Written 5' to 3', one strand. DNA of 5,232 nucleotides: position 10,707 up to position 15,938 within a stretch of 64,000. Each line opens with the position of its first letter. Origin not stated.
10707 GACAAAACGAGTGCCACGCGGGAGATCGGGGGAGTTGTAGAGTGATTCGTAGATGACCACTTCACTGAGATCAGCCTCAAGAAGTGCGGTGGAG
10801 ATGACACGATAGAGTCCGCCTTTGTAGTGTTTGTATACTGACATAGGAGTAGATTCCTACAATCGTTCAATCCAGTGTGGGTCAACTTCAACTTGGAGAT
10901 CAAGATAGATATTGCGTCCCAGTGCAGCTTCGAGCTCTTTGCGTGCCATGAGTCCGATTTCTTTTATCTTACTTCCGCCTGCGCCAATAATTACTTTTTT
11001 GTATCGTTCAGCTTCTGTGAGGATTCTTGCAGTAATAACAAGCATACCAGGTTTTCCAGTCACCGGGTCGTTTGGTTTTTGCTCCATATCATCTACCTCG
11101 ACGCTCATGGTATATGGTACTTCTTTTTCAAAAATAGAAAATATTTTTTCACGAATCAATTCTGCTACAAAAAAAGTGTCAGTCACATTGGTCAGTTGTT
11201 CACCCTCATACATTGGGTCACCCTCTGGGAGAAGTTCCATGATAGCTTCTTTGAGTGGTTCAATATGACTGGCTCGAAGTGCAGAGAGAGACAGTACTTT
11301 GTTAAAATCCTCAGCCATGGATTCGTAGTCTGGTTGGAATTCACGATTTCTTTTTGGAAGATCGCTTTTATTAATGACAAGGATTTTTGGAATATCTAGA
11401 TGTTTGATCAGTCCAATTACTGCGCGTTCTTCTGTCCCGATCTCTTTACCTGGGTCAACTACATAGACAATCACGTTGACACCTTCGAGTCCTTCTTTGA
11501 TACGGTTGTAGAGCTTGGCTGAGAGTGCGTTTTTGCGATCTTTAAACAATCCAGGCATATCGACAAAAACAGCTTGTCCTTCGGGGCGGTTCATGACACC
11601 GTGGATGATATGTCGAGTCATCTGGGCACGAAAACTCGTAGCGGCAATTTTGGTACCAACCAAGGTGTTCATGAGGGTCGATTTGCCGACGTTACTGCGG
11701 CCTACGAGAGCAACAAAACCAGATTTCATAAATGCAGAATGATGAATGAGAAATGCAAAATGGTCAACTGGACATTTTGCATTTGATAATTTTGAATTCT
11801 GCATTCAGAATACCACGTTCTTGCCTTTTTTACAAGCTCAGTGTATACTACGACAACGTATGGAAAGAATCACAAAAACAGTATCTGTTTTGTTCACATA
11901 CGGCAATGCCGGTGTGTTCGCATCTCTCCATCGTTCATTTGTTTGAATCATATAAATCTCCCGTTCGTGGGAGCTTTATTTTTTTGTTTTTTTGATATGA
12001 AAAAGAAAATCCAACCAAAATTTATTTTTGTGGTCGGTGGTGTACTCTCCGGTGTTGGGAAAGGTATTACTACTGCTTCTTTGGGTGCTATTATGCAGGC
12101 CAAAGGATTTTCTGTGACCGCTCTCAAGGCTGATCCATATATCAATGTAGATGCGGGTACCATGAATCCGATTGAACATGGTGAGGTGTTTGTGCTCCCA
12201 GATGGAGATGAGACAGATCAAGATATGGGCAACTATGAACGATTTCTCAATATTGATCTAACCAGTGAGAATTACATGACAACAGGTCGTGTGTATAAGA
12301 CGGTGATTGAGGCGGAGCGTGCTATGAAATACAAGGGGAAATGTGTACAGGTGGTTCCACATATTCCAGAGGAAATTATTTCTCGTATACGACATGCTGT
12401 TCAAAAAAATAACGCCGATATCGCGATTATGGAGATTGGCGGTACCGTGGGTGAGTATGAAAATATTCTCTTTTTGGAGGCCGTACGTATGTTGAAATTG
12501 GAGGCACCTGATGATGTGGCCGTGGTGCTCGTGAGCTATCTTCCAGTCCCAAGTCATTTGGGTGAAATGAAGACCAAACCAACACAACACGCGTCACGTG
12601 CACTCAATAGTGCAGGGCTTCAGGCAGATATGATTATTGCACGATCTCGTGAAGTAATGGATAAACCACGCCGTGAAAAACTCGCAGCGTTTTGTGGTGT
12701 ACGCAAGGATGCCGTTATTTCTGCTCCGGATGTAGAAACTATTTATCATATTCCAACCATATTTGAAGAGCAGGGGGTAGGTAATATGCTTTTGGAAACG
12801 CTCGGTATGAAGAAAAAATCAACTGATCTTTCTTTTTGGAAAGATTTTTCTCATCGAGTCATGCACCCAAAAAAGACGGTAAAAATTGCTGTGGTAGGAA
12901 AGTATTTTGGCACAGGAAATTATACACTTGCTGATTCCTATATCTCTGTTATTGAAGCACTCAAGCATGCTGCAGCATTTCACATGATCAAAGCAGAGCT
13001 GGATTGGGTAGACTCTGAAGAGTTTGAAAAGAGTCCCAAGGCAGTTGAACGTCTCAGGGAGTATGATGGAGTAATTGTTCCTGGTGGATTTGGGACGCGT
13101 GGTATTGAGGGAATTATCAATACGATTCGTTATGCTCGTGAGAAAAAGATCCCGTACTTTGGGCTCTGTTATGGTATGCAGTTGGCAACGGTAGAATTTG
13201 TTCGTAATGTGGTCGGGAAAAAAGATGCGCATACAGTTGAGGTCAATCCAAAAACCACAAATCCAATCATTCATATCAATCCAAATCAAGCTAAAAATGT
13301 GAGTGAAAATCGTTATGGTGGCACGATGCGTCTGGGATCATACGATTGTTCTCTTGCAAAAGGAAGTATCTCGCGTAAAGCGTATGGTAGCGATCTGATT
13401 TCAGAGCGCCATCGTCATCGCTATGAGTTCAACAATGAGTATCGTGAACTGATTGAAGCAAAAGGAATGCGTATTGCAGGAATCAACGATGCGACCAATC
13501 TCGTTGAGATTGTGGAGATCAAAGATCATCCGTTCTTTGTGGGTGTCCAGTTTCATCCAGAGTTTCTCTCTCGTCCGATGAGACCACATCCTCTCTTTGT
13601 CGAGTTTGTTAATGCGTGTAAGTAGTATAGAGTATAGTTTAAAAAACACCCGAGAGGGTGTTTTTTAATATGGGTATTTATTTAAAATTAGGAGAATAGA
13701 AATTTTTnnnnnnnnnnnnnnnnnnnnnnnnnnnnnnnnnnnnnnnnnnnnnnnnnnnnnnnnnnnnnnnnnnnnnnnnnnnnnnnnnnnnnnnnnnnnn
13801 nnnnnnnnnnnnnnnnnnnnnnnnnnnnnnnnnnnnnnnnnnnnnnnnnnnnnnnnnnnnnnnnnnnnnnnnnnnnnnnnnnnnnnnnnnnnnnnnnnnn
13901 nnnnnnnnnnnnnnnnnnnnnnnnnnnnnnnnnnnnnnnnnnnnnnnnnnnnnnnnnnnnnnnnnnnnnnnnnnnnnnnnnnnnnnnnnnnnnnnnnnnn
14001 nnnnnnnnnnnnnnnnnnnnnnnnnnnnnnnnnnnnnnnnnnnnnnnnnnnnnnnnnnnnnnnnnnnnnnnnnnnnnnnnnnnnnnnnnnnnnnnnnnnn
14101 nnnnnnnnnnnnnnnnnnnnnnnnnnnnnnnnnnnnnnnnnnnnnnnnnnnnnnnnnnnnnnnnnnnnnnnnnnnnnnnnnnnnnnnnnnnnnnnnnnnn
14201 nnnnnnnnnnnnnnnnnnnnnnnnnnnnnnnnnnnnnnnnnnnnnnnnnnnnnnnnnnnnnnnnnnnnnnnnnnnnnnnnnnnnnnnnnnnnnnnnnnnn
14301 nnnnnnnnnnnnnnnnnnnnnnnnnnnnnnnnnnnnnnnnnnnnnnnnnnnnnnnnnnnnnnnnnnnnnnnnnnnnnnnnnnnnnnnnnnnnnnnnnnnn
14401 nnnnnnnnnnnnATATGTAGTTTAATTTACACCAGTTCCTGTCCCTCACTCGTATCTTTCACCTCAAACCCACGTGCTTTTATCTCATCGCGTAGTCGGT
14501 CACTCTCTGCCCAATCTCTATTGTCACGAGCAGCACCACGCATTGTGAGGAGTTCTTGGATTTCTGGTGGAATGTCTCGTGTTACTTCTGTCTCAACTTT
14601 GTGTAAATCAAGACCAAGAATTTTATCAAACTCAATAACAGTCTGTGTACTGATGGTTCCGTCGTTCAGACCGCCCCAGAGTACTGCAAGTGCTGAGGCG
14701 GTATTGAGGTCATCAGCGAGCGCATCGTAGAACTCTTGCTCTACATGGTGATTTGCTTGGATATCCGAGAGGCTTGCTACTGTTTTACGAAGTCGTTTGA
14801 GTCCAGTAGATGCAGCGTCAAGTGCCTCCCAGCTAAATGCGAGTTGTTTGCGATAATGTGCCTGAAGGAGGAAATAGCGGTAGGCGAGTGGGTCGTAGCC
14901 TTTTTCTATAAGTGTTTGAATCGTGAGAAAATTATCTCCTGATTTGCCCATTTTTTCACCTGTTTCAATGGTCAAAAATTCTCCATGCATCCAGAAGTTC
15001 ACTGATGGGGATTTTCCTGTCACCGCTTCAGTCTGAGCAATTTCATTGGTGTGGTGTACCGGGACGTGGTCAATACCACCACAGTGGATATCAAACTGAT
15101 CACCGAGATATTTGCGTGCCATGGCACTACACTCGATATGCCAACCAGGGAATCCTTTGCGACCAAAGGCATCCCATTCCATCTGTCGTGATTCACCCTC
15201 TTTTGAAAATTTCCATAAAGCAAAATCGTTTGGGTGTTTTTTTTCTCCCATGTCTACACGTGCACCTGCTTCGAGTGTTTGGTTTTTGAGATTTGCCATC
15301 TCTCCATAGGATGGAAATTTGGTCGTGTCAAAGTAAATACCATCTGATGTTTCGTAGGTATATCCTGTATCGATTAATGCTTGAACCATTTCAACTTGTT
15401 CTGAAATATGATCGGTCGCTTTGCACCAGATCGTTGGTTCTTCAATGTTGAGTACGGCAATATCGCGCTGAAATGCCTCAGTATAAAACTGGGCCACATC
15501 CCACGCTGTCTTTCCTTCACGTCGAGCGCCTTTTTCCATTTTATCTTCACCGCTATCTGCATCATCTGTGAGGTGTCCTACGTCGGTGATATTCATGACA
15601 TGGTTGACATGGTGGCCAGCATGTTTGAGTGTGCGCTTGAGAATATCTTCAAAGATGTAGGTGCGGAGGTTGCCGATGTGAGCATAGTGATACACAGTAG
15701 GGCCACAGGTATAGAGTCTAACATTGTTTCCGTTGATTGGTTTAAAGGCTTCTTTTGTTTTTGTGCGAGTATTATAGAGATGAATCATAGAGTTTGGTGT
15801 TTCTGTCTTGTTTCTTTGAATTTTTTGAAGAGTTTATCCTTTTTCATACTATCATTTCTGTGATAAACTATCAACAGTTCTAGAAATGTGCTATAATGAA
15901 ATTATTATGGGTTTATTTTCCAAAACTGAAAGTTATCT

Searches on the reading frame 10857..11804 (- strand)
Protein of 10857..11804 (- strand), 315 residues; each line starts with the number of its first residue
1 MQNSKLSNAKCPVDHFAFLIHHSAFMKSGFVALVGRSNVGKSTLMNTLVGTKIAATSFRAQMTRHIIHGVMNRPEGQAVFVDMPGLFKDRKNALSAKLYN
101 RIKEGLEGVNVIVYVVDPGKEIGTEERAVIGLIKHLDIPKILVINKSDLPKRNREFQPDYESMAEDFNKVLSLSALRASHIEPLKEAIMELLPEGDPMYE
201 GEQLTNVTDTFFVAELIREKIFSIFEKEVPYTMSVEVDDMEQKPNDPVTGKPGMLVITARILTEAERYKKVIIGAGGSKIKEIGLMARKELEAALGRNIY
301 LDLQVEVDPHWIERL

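Call 113: search_protein_families(library=pfam, proteins=[window:10857-11804:-], max_evalue=0.00001)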
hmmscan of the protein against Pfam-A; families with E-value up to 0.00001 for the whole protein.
window:10857-11804:- (315 aa): 7 families
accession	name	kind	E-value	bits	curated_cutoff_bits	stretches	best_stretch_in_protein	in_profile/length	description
PF01926.29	MMR_HSR1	-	4.6e-22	78.7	21.9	1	31-146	2-113/113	50S ribosome-binding GTPase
PF07650.23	KH_2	-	8.6e-11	42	22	1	252-311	15-77/78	KH domain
PF02421.24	FeoB_N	-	1.6e-10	41.1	27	1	31-188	3-156/156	Ferrous iron transport protein B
PF04548.22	AIG1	-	2.5e-09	37.2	27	1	32-136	4-110/212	AIG1 family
PF00009.33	GTP_EFTU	-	5.6e-09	36.3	26.5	1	100-193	84-187/188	Elongation factor Tu GTP binding domain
PF03193.22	RsgA_GTPase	-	7.3e-09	36.1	30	0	25-86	103-168/174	RsgA GTPase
PF00350.29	Dynamin_N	-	3.3e-07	30.9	27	0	31-67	1-36/168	Dynamin family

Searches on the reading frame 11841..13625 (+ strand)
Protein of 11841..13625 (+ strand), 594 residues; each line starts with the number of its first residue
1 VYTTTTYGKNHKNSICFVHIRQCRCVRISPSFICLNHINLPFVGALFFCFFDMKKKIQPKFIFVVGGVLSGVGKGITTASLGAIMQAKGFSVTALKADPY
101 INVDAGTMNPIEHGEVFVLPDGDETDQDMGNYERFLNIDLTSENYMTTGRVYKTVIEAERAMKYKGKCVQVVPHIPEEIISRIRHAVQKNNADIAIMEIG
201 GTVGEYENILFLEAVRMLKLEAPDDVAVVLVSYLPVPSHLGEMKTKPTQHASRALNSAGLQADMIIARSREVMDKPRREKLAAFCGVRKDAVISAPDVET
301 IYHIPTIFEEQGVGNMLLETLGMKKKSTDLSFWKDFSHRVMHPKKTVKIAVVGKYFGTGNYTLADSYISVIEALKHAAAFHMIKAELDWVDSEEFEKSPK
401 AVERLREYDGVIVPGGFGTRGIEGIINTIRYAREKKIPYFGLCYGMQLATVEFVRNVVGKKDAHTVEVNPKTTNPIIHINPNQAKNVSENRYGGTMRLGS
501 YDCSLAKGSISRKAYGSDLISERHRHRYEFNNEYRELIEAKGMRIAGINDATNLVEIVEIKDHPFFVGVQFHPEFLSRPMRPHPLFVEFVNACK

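Call 38: find_encoding_contigs(protein=window:11841-13625:+, flank=10000, max_places=10)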
Protein window:11841-13625:+ (594 aa): no gene with exactly this product is on record in the collection.

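Call 114: search_protein_families(library=pfam, proteins=[window:11841-13625:+], max_evalue=0.00001)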
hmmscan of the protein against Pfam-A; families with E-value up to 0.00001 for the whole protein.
window:11841-13625:+ (594 aa): 3 families
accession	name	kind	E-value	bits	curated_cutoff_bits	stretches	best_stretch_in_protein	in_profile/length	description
PF06418.20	CTP_synth_N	-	3.5e-105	351.6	26.1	1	60-322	1-264/265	CTP synthase N-terminus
PF00117.34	GATase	-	2.5e-37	128.9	22.8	1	363-591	2-189/190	Glutamine amidotransferase class-I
PF07722.19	Peptidase_C26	-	1.7e-07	31.7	20.5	1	429-574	98-219/219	Peptidase C26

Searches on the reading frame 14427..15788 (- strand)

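Call 114: search_protein_families(library=pfam, proteins=[window:14427-15788:-], max_evalue=0.00001)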
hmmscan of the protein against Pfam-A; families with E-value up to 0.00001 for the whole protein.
window:14427-15788:- (453 aa): 4 families
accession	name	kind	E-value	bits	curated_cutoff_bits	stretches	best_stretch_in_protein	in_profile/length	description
PF01406.26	tRNA-synt_1e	-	3.9e-93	312.6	27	1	15-326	2-299/301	tRNA synthetases class I (C) catalytic domain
PF09334.17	tRNA-synt_1g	-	1.6e-10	40.7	20.1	0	35-157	13-126/391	tRNA synthetases class I (M)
PF23493.1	CysS_C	-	4.6e-09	36.7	23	1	403-451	1-49/51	Cysteinyl-tRNA ligase anticodon binding domain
PF01921.24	tRNA-synt_1f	-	2.9e-06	26.9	27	0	212-341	218-341/360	tRNA synthetases class I (K)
